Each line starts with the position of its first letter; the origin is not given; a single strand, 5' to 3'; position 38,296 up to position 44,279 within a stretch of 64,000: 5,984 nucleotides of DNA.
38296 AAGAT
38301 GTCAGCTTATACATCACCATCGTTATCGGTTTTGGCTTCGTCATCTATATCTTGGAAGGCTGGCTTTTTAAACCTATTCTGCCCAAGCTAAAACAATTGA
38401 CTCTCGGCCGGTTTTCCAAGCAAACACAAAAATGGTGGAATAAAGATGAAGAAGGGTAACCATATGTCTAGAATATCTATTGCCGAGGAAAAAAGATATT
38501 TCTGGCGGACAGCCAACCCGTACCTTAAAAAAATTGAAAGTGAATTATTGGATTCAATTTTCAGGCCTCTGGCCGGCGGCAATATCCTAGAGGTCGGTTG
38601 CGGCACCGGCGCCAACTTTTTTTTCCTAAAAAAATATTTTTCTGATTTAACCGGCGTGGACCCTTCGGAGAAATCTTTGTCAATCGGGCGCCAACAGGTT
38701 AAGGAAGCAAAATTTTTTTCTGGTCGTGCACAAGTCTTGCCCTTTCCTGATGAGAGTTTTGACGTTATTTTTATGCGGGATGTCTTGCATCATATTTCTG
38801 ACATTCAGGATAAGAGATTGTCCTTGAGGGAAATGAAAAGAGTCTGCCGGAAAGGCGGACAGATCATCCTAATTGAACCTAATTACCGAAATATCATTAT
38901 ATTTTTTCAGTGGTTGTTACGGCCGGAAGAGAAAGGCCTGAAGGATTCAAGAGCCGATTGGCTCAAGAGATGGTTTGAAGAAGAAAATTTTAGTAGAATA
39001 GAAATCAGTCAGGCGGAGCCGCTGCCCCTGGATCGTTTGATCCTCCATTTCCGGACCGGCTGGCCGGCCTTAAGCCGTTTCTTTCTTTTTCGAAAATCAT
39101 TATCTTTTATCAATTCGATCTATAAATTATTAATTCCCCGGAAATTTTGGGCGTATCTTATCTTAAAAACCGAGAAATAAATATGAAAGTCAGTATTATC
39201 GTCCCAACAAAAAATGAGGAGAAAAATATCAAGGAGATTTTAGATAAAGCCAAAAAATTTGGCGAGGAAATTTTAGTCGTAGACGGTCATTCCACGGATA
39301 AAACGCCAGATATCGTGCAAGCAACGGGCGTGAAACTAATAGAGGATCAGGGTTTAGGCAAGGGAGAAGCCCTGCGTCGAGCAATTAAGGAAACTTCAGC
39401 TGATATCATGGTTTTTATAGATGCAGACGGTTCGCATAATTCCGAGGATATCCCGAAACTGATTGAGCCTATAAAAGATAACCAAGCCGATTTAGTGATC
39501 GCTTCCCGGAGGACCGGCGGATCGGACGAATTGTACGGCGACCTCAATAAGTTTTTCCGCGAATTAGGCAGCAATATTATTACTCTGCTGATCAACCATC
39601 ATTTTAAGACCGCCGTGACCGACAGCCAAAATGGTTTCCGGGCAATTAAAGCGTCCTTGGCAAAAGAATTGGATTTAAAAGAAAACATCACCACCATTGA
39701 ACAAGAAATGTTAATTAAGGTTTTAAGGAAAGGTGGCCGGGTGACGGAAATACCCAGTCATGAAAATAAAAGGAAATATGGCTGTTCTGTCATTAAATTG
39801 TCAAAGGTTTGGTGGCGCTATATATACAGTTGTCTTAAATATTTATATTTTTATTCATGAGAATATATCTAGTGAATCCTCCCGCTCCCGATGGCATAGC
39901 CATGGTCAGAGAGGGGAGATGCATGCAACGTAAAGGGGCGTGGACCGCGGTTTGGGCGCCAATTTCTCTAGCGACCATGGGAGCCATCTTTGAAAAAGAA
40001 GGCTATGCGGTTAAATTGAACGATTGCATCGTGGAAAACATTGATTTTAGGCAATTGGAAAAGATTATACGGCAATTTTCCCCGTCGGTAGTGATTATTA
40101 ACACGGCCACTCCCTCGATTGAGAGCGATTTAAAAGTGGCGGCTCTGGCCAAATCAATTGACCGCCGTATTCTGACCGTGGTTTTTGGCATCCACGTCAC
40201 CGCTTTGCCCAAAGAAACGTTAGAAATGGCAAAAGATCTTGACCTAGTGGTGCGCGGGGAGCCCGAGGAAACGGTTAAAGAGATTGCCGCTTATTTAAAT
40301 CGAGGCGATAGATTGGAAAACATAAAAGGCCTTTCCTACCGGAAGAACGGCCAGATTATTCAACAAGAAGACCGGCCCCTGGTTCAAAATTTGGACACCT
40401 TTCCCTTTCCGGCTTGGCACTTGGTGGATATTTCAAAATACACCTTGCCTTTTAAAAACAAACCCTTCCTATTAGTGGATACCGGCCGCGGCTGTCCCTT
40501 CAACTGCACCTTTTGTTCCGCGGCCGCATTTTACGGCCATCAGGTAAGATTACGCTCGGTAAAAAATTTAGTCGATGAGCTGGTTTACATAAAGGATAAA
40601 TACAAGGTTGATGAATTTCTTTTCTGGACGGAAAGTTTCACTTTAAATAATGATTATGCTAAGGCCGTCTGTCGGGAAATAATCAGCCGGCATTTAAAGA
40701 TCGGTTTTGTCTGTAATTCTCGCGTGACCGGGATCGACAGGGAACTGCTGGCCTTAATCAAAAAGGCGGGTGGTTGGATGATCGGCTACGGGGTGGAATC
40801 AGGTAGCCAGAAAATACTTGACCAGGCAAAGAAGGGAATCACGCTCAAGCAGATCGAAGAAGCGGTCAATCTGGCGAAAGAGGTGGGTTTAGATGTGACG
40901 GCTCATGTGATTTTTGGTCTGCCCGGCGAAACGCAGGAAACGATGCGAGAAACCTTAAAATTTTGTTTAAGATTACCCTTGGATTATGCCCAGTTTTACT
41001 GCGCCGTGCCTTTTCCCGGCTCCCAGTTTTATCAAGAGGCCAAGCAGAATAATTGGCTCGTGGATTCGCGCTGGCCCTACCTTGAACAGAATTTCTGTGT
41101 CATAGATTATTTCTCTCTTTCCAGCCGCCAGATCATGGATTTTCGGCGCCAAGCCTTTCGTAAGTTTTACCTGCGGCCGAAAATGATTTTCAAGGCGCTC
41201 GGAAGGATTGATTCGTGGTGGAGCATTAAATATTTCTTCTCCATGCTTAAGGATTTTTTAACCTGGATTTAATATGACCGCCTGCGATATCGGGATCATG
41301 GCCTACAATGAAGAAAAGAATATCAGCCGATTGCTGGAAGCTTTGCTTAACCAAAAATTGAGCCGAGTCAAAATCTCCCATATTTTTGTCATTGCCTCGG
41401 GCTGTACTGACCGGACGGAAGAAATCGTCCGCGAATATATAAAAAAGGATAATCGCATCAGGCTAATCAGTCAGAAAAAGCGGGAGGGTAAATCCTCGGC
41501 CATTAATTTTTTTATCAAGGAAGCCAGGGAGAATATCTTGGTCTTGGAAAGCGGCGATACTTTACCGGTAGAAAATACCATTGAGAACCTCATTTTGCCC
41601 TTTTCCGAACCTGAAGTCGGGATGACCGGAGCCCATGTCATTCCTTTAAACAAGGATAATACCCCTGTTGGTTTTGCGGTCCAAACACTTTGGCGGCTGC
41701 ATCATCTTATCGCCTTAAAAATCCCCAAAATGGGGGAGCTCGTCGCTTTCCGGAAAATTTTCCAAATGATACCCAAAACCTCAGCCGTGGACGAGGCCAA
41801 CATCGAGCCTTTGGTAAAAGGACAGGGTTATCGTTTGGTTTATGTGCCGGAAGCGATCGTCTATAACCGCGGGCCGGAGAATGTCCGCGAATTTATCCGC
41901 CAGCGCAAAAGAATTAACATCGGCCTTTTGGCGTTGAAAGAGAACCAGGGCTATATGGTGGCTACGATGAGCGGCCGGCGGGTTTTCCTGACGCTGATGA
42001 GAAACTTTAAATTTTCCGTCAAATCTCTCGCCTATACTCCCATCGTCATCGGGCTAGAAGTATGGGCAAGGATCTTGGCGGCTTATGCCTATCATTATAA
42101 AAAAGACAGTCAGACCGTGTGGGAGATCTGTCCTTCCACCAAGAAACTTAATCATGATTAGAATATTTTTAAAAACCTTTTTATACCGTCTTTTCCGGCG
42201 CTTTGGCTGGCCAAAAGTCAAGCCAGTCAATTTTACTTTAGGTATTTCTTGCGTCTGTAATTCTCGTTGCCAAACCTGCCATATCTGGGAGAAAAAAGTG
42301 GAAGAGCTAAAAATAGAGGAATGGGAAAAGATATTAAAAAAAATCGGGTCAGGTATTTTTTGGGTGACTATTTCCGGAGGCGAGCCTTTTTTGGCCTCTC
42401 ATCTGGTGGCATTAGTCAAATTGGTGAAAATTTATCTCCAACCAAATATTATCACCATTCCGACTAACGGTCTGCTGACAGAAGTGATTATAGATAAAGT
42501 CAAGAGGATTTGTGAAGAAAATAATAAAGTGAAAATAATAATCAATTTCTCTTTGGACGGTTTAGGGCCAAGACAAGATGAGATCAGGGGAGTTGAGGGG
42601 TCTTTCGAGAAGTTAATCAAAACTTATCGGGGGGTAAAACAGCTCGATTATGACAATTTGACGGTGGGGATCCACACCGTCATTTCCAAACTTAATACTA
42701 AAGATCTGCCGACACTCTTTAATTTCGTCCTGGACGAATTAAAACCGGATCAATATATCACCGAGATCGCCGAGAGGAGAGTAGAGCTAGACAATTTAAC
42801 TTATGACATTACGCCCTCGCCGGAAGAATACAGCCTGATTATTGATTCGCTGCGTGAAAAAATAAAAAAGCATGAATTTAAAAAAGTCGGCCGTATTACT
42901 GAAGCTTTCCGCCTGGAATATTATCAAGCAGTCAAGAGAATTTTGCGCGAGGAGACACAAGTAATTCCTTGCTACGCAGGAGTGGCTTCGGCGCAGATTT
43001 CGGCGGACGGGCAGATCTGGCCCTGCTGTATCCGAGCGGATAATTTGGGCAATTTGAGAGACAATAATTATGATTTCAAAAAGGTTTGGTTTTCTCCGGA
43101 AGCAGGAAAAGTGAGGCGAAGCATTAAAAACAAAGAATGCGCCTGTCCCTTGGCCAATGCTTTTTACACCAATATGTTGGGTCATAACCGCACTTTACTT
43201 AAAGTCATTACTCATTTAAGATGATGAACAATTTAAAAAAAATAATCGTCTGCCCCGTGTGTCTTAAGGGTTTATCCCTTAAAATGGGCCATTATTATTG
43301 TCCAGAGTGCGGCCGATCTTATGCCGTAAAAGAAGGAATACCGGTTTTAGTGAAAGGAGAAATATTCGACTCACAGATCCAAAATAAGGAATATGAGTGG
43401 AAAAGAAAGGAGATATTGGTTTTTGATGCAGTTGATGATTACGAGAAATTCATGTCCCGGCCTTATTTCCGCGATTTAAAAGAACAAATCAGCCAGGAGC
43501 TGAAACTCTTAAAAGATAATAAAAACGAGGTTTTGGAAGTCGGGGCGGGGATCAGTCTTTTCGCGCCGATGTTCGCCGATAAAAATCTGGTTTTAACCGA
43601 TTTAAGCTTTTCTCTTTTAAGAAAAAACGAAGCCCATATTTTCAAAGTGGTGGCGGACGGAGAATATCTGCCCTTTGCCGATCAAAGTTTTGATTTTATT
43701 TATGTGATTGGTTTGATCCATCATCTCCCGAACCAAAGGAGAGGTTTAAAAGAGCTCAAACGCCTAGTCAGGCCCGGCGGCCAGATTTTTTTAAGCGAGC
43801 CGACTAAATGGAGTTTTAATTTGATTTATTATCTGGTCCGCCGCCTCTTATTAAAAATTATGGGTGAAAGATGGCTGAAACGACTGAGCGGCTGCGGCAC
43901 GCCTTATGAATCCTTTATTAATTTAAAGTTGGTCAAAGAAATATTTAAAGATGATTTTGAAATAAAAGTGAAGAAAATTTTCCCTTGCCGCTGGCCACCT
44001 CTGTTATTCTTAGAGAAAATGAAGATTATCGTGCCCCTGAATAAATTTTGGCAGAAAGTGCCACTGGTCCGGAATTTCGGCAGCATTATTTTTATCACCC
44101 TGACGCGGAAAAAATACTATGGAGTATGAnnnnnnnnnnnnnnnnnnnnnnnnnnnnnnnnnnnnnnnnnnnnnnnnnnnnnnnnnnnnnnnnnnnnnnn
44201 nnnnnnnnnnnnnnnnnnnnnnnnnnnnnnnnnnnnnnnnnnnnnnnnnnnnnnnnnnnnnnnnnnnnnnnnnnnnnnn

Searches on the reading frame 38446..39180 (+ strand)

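Call 8: search_protein_families(library=pfam, proteins=[window:38446-39180:+], max_evalue=0.01)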
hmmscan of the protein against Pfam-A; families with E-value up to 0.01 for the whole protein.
window:38446-39180:+ (244 aa): 12 families
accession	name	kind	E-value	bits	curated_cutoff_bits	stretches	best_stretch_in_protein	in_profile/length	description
PF08241.18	Methyltransf_11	-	2.6e-24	86.1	21.2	1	48-142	1-95/95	Methyltransferase domain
PF13649.12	Methyltransf_25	-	7.3e-21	75.1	27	1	47-138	1-97/97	Methyltransferase domain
PF13489.12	Methyltransf_23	-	1.2e-16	61.3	27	1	38-183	16-160/164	Methyltransferase domain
PF08242.18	Methyltransf_12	-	1.5e-16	61.3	30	1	48-139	1-97/98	Methyltransferase domain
PF13847.12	Methyltransf_31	-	1.6e-16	60.8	27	1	44-146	4-113/145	Methyltransferase domain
PF01209.24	Ubie_methyltran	-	9.5e-12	45.2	20.1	1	39-146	43-155/233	ubiE/COQ5 methyltransferase family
PF05401.17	NodS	-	7.8e-06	26.3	24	1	34-143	34-145/201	Nodulation protein S (NodS)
PF08003.17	Methyltransf_9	-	8.8e-05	22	23.8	1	39-142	111-217/315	Protein of unknown function (DUF1698)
PF00891.24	Methyltransf_2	-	0.00033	20.5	22.3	1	83-144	108-166/210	O-methyltransferase domain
PF03848.20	TehB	-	0.00039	20.3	20.4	1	17-116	7-107/193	Tellurite resistance protein TehB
PF01739.24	CheR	-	0.00068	19.6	27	0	102-142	134-173/195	CheR methyltransferase, SAM binding domain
PF07021.18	MetW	-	0.00097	19.3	21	1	43-155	13-120/193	Methionine biosynthesis protein MetW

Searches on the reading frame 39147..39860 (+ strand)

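Call 8: search_protein_families(library=pfam, proteins=[window:39147-39860:+], max_evalue=0.01)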
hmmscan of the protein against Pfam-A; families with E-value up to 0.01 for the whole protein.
window:39147-39860:+ (237 aa): 7 families
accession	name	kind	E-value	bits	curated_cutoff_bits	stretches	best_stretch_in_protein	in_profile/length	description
PF00535.33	Glycos_transf_2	-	1.1e-28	100.8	23.3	1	16-174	1-166/168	Glycosyl transferase family 2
PF10111.15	Glyco_tranf_2_2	-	2.1e-05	24.6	27.3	1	16-107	1-104/276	Glycosyltransferase like family 2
PF08416.19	PTB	-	0.00069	20.1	27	1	152-220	6-74/131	Phosphotyrosine-binding domain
PF13704.12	Glyco_tranf_2_4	-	0.0033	18.3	27.5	1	22-94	1-81/98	Glycosyl transferase family 2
PF13641.12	Glyco_tranf_2_3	-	0.0036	17.8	27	1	15-116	3-118/230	Glycosyltransferase like family 2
PF01983.22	CofC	-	0.005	16.5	22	1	30-130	36-132/217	Guanylyl transferase CofC like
PF13506.12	Glyco_transf_21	-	0.0083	16.1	21.7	0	76-172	22-128/174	Glycosyl transferase family 21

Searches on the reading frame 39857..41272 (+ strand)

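Call 8: search_protein_families(library=pfam, proteins=[window:39857-41272:+], max_evalue=0.01)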
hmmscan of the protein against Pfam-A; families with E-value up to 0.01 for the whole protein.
window:39857-41272:+ (471 aa): 2 families
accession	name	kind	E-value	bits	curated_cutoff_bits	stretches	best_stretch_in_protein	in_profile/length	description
PF04055.27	Radical_SAM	-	2e-28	100.1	29.5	1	209-370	3-166/166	Radical SAM superfamily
PF02310.24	B12-binding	-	1.3e-15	57.7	32.1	1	32-143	11-120/121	B12 binding domain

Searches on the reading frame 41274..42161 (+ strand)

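Call 8: search_protein_families(library=pfam, proteins=[window:41274-42161:+], max_evalue=0.01)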
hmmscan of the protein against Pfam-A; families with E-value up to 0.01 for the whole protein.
window:41274-42161:+ (295 aa): 3 families
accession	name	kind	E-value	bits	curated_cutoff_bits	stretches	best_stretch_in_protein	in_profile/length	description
PF00535.33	Glycos_transf_2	-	3.3e-21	76.4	23.3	1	6-130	2-123/168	Glycosyl transferase family 2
PF13641.12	Glyco_tranf_2_3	-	7e-13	49.6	27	1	8-213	7-226/230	Glycosyltransferase like family 2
PF13632.12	Glyco_trans_2_3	-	1.1e-06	29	27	1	184-257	109-180/198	Glycosyl transferase family group 2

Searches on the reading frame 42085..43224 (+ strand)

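Call 8: search_protein_families(library=pfam, proteins=[window:42085-43224:+], max_evalue=0.01)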
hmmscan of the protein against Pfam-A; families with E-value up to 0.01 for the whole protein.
window:42085-43224:+ (379 aa): 3 families
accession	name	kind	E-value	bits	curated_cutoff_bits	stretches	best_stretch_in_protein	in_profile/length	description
PF04055.27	Radical_SAM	-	8.2e-15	55.8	29.5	1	55-214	4-165/166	Radical SAM superfamily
PF13186.11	SPASM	-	6.1e-07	30.1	21.5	1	296-354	1-66/67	Iron-sulfur cluster-binding domain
PF13353.11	Fer4_12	-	0.00088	20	22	1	58-138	15-100/137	4Fe-4S single cluster domain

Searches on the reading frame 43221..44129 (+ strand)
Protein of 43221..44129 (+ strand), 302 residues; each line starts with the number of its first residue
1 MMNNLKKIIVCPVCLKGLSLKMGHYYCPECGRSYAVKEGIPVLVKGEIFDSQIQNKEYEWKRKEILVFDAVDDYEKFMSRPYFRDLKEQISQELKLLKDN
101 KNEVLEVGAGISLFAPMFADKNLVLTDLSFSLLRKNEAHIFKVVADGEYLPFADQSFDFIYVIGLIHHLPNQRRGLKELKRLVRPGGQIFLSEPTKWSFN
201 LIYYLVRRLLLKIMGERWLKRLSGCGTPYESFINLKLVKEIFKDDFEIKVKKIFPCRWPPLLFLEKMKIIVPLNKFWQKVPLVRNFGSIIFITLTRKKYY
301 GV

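Call 8: search_protein_families(library=pfam, proteins=[window:43221-44129:+], max_evalue=0.01)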
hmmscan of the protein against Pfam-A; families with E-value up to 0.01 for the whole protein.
window:43221-44129:+ (302 aa): 9 families
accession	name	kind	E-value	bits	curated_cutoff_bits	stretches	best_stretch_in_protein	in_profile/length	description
PF08241.18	Methyltransf_11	-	6.2e-16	59.2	21.2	1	105-190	1-94/95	Methyltransferase domain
PF13489.12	Methyltransf_23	-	2.8e-13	50.4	27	1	84-197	3-123/164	Methyltransferase domain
PF13649.12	Methyltransf_25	-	3.1e-11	44.3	27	1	104-187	1-97/97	Methyltransferase domain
PF08242.18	Methyltransf_12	-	2.9e-09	38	30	1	105-188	1-97/98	Methyltransferase domain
PF01209.24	Ubie_methyltran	-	5.8e-07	29.5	20.1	1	138-199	98-159/233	ubiE/COQ5 methyltransferase family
PF13847.12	Methyltransf_31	-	2.5e-05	24.4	27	1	144-195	60-113/145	Methyltransferase domain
PF03966.22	Trm112p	-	0.00095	19.5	22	1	7-39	6-40/40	Trm112p-like protein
PF03141.22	Methyltransf_29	-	0.003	16.7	23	1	80-194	99-220/506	Putative S-adenosyl-L-methionine-dependent methyltransferase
PF05148.21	Methyltransf_8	-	0.0094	16.3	27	0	89-193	62-158/219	Hypothetical methyltransferase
